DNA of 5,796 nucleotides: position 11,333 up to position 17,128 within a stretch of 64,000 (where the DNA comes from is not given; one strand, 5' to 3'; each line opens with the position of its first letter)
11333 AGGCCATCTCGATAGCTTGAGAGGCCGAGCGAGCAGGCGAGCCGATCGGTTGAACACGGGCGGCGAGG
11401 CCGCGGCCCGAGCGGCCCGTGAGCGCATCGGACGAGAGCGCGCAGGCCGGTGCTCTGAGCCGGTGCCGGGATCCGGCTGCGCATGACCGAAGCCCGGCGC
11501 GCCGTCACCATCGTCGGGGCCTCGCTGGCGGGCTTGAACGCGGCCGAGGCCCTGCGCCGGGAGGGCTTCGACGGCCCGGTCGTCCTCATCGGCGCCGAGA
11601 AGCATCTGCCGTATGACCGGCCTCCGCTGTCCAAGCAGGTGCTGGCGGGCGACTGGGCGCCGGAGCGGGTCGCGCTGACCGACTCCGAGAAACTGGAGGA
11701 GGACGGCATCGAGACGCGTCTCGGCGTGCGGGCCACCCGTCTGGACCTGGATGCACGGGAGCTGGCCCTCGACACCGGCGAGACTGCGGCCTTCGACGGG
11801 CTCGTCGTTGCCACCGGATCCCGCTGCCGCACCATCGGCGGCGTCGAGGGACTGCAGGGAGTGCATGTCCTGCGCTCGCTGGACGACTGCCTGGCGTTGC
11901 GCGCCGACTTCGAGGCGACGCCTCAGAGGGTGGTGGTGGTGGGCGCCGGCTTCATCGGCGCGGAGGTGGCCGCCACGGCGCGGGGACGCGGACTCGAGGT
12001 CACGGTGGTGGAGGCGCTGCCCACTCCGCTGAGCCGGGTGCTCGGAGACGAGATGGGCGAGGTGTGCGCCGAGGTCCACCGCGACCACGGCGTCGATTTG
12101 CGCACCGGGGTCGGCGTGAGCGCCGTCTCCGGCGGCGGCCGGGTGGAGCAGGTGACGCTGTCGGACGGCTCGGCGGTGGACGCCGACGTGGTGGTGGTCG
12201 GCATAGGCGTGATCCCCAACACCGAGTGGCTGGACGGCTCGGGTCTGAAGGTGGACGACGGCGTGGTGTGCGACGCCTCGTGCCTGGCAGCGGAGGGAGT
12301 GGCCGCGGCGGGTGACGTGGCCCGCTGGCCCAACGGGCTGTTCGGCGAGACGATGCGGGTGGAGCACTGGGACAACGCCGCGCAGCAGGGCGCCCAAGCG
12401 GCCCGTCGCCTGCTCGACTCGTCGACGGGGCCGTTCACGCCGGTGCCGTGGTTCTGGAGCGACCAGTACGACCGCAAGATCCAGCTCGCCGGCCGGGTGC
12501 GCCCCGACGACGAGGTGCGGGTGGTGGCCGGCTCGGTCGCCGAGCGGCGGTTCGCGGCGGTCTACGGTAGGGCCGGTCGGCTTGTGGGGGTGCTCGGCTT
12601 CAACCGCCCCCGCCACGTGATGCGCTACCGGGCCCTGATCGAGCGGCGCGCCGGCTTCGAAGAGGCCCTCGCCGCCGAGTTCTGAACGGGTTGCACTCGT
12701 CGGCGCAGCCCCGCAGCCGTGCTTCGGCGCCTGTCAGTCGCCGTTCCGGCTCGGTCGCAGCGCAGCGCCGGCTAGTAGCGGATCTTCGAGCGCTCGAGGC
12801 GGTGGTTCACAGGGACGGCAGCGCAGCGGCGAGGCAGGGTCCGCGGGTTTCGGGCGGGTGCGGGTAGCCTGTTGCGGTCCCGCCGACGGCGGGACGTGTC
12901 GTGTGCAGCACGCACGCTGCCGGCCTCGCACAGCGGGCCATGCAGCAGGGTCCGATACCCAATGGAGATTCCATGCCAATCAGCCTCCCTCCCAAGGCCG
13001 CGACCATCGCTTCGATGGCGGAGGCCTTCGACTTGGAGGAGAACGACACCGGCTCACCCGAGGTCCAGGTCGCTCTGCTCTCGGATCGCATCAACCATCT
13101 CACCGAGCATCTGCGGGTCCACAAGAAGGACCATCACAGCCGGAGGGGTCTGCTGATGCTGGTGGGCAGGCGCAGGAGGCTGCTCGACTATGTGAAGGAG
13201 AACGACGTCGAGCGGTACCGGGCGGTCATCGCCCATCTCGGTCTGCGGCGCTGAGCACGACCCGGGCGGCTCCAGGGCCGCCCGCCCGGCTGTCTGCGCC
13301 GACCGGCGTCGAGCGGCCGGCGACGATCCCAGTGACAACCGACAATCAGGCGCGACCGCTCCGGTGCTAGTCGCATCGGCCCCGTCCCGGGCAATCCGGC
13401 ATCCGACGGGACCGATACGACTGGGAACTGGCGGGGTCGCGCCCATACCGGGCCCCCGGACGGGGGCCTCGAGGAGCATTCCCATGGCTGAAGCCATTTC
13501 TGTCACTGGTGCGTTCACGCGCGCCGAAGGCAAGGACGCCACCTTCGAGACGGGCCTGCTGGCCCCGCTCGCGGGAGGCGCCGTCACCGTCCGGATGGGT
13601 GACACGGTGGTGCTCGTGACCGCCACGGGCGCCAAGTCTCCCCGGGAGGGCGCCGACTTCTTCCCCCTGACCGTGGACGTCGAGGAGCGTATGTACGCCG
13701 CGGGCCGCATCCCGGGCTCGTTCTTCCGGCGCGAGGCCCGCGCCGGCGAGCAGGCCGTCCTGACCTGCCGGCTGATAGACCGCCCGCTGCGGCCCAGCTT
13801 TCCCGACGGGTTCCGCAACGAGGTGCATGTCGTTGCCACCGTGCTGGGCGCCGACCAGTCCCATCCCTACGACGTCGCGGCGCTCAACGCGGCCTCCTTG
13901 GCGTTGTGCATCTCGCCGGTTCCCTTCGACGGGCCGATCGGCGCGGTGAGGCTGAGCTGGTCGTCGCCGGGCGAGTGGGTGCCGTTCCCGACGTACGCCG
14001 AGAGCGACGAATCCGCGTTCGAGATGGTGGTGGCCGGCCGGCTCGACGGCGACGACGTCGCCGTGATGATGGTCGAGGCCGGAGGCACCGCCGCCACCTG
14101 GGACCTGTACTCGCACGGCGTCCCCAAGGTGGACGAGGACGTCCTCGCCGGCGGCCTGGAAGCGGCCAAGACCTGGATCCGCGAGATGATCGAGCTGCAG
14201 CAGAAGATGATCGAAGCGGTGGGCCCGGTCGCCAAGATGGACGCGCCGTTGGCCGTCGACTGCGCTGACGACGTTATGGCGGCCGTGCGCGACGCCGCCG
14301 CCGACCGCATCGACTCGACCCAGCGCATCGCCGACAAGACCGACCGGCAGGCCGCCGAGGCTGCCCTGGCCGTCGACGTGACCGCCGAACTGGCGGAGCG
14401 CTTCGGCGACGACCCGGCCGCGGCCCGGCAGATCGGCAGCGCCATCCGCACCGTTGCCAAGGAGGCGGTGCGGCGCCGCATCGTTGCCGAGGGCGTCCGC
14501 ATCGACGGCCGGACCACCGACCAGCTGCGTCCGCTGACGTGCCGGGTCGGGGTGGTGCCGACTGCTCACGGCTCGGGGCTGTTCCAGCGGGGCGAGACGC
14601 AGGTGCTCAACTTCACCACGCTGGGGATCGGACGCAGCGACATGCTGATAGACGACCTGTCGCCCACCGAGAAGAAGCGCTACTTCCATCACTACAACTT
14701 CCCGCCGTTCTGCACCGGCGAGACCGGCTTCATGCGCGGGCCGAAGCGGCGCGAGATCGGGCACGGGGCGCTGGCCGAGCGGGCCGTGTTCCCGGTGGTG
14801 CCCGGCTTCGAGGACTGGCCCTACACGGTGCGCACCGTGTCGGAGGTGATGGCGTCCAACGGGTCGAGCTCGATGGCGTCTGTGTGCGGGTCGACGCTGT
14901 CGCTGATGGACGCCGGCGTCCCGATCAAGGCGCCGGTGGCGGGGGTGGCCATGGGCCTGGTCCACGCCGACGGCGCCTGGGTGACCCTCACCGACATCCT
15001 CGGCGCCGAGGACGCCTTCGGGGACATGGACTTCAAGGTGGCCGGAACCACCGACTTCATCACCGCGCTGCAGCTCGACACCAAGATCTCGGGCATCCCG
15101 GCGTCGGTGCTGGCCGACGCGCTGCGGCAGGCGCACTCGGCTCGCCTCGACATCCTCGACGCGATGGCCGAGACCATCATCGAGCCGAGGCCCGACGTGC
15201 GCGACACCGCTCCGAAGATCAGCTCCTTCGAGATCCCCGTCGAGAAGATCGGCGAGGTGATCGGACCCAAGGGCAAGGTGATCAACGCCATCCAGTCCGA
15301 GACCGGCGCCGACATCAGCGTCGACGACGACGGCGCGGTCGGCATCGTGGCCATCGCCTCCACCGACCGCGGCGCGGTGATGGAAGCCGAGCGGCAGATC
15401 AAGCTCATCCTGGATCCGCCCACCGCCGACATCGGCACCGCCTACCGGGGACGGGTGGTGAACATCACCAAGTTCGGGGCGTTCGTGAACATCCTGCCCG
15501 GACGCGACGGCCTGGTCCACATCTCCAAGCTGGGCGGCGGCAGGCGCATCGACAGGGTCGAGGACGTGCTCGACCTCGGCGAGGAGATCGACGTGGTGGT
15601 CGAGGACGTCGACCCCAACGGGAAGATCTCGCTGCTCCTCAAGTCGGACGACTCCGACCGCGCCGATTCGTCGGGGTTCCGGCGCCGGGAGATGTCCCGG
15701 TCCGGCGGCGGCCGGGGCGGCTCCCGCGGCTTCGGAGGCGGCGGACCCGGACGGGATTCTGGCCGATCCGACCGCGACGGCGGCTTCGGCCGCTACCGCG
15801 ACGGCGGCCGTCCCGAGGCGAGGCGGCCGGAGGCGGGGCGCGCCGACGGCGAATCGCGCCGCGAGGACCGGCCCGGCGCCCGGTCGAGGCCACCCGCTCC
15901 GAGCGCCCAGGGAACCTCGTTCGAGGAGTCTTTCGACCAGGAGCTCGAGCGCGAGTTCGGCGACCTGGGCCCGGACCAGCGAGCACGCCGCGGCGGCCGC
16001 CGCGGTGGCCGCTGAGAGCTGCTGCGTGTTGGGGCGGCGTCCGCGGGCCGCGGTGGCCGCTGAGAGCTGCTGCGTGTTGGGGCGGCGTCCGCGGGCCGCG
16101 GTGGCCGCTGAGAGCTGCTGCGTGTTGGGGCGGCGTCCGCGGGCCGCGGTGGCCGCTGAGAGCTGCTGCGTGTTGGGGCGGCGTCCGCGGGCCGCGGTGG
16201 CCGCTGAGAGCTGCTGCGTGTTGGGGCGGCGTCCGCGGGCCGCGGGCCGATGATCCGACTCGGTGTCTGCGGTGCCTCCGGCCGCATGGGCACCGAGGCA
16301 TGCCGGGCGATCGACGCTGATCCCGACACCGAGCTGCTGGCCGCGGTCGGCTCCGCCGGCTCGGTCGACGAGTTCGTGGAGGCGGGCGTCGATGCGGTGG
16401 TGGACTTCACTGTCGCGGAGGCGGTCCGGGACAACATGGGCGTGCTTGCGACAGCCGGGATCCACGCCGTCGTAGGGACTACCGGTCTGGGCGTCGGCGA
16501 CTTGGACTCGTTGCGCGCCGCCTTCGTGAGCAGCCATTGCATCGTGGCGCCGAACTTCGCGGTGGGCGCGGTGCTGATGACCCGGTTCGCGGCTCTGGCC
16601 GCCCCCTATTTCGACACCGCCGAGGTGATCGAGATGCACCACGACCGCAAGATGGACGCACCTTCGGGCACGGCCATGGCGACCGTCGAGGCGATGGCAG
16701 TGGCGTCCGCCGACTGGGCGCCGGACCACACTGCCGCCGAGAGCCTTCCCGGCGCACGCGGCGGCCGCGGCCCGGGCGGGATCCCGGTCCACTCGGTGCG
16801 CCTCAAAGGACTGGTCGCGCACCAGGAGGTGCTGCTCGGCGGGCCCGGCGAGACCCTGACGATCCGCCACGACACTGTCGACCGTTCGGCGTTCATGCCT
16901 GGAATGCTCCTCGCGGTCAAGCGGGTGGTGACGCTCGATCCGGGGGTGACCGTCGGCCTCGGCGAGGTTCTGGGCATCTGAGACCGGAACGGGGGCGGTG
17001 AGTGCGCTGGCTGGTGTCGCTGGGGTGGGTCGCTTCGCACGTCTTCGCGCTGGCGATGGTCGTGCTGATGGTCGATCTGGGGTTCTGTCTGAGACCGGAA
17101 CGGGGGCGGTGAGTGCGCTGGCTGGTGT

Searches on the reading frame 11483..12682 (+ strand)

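Call 34: search_protein_families(library=pfam, proteins=[window:11483-12682:+], max_evalue=0.0001)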
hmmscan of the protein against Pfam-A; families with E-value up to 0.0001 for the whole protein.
window:11483-12682:+ (400 aa): 5 families
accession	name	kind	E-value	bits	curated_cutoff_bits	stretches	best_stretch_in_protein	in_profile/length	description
PF07992.20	Pyr_redox_2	-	3.1e-64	217.6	26.1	1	8-303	3-291/291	Pyridine nucleotide-disulphide oxidoreductase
PF14759.12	Reductase_C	-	2.3e-20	73.3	25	1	323-398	1-75/85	Reductase C-terminal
PF00070.33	Pyr_redox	-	1.6e-17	64.2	22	1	149-229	1-82/82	Pyridine nucleotide-disulphide oxidoreductase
PF13450.12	NAD_binding_8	-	5.8e-08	33.3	21.9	0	152-182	1-31/68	NAD(P)-binding Rossmann-like domain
PF01266.30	DAO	-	1.6e-05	25.1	27.9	0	149-178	1-30/353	FAD dependent oxidoreductase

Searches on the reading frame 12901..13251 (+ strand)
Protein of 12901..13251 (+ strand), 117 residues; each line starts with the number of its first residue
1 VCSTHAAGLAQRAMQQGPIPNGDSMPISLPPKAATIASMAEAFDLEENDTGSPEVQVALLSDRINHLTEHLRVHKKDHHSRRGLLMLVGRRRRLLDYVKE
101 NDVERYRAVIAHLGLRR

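Call 34: search_protein_families(library=pfam, proteins=[window:12901-13251:+], max_evalue=0.0001)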
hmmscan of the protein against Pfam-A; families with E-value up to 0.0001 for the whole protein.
window:12901-13251:+ (117 aa): 1 family
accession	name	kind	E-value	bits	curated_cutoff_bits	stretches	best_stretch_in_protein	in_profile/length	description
PF00312.27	Ribosomal_S15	-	1.1e-35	122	31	1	40-116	5-81/81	Ribosomal protein S15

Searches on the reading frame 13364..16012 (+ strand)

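Call 34: search_protein_families(library=pfam, proteins=[window:13364-16012:+], max_evalue=0.0001)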
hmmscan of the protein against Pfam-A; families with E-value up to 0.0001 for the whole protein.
window:13364-16012:+ (883 aa): 4 families
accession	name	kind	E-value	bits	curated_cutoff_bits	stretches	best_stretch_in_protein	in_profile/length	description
PF01138.27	RNase_PH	-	1e-50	172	25.5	2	56-187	2-130/130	3' exoribonuclease family, domain 1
PF00575.29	S1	-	1.9e-13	51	22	1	690-759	4-73/74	S1 RNA binding domain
PF03726.19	PNPase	-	1.1e-11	45.5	24.6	1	304-384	2-81/81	Polyribonucleotide nucleotidyltransferase, RNA binding domain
PF00013.35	KH_1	-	5e-11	42.6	21.5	1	621-680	3-65/66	KH domain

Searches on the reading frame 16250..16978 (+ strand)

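Call 34: search_protein_families(library=pfam, proteins=[window:16250-16978:+], max_evalue=0.0001)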
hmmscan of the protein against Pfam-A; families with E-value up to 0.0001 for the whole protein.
window:16250-16978:+ (243 aa): 2 families
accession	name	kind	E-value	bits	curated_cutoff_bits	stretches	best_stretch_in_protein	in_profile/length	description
PF05173.19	DapB_C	-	1.2e-31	109.8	27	1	106-241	1-121/121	Dihydrodipicolinate reductase, C-terminus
PF01113.26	DapB_N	-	1.3e-19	70.9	25.6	1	2-103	1-124/124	Dihydrodipicolinate reductase, N-terminus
